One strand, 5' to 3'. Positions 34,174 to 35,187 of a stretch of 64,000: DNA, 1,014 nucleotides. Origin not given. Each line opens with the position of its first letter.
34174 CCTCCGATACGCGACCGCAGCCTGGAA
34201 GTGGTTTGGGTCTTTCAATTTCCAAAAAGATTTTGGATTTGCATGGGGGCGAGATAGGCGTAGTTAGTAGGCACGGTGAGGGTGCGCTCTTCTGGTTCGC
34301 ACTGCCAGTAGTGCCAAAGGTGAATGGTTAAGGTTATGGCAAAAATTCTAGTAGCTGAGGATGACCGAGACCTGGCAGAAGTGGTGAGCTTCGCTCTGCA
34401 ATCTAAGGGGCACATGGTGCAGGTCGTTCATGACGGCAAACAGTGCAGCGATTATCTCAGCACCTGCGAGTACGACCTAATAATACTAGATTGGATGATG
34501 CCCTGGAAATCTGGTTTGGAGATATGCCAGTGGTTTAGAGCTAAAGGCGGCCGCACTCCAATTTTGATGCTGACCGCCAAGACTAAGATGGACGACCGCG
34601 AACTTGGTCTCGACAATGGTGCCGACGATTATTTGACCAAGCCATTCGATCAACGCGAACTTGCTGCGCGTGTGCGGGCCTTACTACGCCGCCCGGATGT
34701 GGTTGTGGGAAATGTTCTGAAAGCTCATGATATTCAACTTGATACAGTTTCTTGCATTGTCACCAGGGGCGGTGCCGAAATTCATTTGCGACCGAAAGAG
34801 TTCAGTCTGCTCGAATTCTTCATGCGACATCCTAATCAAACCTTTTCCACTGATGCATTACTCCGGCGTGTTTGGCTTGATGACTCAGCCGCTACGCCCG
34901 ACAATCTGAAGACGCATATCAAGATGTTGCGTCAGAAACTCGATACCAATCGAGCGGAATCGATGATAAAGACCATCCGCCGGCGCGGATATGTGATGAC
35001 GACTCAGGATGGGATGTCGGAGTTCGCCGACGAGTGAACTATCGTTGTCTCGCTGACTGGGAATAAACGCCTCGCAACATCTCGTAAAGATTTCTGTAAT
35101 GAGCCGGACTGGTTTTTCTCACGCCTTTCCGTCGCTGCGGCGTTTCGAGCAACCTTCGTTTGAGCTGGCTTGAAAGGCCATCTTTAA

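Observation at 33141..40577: LOV blue-light histidine kinase and OmpR-type regulator immediately upstream of a giant glycine-rich surface protein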

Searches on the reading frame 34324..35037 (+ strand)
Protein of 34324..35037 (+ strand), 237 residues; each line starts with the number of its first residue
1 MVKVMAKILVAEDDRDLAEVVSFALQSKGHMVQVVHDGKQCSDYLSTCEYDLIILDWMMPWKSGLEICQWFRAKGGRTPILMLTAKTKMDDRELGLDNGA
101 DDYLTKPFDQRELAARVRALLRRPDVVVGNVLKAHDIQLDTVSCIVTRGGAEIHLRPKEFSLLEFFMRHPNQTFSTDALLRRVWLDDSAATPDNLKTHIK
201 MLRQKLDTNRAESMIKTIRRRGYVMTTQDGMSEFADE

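Call 7: search_protein_families(library=pfam, proteins=[window:34324-35037:+], max_evalue=0.01)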
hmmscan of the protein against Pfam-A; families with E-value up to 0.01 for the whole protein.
window:34324-35037:+ (237 aa): 4 families
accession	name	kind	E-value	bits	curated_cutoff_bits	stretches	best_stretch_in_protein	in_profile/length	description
PF00072.30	Response_reg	-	2.9e-27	95.5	30.2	1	8-118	1-111/111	Response regulator receiver domain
PF00486.34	Trans_reg_C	-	4.1e-22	78.5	26.2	1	150-225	1-77/77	Transcriptional regulatory protein, C terminal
PF21695.3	GlnR_1st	-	0.0012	19.2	27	1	8-119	3-109/111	Transcription regulator GlnR, N-terminal domain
PF20274.4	cREC_REC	-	0.0031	18.6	27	0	11-75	5-60/88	Cyclic-phosphate processing Receiver domain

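Call 34: search_solved_structures(query=window:34324-35037:+, max_evalue=1e-20)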
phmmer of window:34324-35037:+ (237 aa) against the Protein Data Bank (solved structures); distinct sequences matched with E-value up to 1e-20: 43.
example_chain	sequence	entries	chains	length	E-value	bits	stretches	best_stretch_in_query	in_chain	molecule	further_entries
1kgs_A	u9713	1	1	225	4.4e-46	160.4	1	6-225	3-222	DNA BINDING RESPONSE REGULATOR D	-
2gwr_A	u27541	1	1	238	5.5e-45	156.9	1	5-224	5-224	DNA-binding response regulator mtrA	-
2oqr_A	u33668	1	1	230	3.2e-39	138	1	6-224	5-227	Sensory transduction protein regX3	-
4s04_A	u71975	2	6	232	8.7e-35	123.5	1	7-230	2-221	DNA-binding transcriptional regulator BasR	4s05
8jo2_H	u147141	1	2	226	8.9e-35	123.5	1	7-230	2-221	DNA-binding transcriptional regulator BasR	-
9ji3_J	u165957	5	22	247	4.6e-34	121.1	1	6-225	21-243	DNA-binding response regulator | Possible two component system response transcriptional positive regulator PhoP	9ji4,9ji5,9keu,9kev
3r0j_A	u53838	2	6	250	4.8e-34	121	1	6-225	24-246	POSSIBLE TWO COMPONENT SYSTEM RESPONSE TRANSCRIPTIONAL POSITIVE REGULATOR PHOP | Response regulator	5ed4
7lz9_A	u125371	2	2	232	3.4e-31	111.7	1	7-226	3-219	Putative two-component system response regulator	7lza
8uuz_A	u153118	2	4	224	6.5e-31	110.8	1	5-224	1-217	DNA-binding response regulator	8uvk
8uvx_B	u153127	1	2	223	1.9e-30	109.3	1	7-224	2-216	DNA-binding response regulator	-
4b09_A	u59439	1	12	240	2.4e-30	109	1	7-223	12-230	TRANSCRIPTIONAL REGULATORY PROTEIN BAER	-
9ket_J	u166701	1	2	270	4.1e-30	108.2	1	50-225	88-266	Possible two component system response transcriptional positive regulator PhoP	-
5uic_A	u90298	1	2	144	6.1e-30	107.6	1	7-128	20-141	Two-component response regulator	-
9dvt_R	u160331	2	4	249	1.2e-29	106.7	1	6-226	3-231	DNA-binding dual master transcriptional regulator RpaA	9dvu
1ys6_A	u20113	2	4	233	2.5e-29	105.6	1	6-227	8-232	Transcriptional regulatory protein prrA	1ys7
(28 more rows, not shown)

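Call 36: search_protein_families(library=ncbifam, proteins=[window:34324-35037:+], max_evalue=0.001)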
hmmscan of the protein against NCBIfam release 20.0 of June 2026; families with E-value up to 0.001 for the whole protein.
window:34324-35037:+ (237 aa): 89 families (the best 25 are shown)
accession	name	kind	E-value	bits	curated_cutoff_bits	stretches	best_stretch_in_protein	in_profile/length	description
NF041734.1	resp_reg_RppA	equivalog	1.8e-60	204.2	250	1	7-226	2-228/229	two-component system response regulator RppA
TIGR02154.1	PhoB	equivalog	7.5e-60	202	296.2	1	6-225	3-225/226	phosphate regulon transcriptional regulator PhoB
NF040689.1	MtrAB_MtrA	equivalog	4.1e-53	180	300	1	8-224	1-217/219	MtrAB system response regulator MtrA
TIGR01387.1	cztR_silR_copR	subfamily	1.3e-47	162.3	279.2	1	8-225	1-218/218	heavy metal response regulator transcription factor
NF008296.0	PRK11083.1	equivalog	9.9e-47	159.2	273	1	5-226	3-226/228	two-component system response regulator CreB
NF007928.2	PRK10643.1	equivalog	2e-46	158.3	330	1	7-224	2-215/216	two-component system response regulator PmrA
NF007346.1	PRK09836.1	equivalog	2.1e-45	155.3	420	1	7-230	2-226/227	copper/silver response regulator transcription factor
NF012023.0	PRK15479.1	equivalog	2.9e-44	151.3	337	1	7-229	2-221/224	transcriptional regulator TctD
NF007546.0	PRK10161.1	equivalog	7.5e-44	150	471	1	6-227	3-227/229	phosphate response regulator transcription factor PhoB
NF045944.1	ResRegRpaBCyano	equivalog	1.1e-43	149.2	330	1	9-225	1-227/229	response regulator transcription factor RpaB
NF045914.1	RespRegNblR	equivalog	1.3e-43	149.2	300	1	3-226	4-226/228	response regulator transcription factor NblR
NF040534.1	resp_reg_YycF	equivalog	8.5e-43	146.3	340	1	7-227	2-229/231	response regulator YycF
NF053854.1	RespRegPhoBBctds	equivalog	9.3e-43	146.2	270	1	8-223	1-222/225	two-component system response regulator PhoB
NF007982.1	PRK10710.1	equivalog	2.6e-41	141.7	380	1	5-225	7-227/235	envelope stress response regulator BaeR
NF007005.1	PRK09468.1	equivalog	4.5e-41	140.8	331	1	5-227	3-233/237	osmolarity response regulator transcription factor OmpR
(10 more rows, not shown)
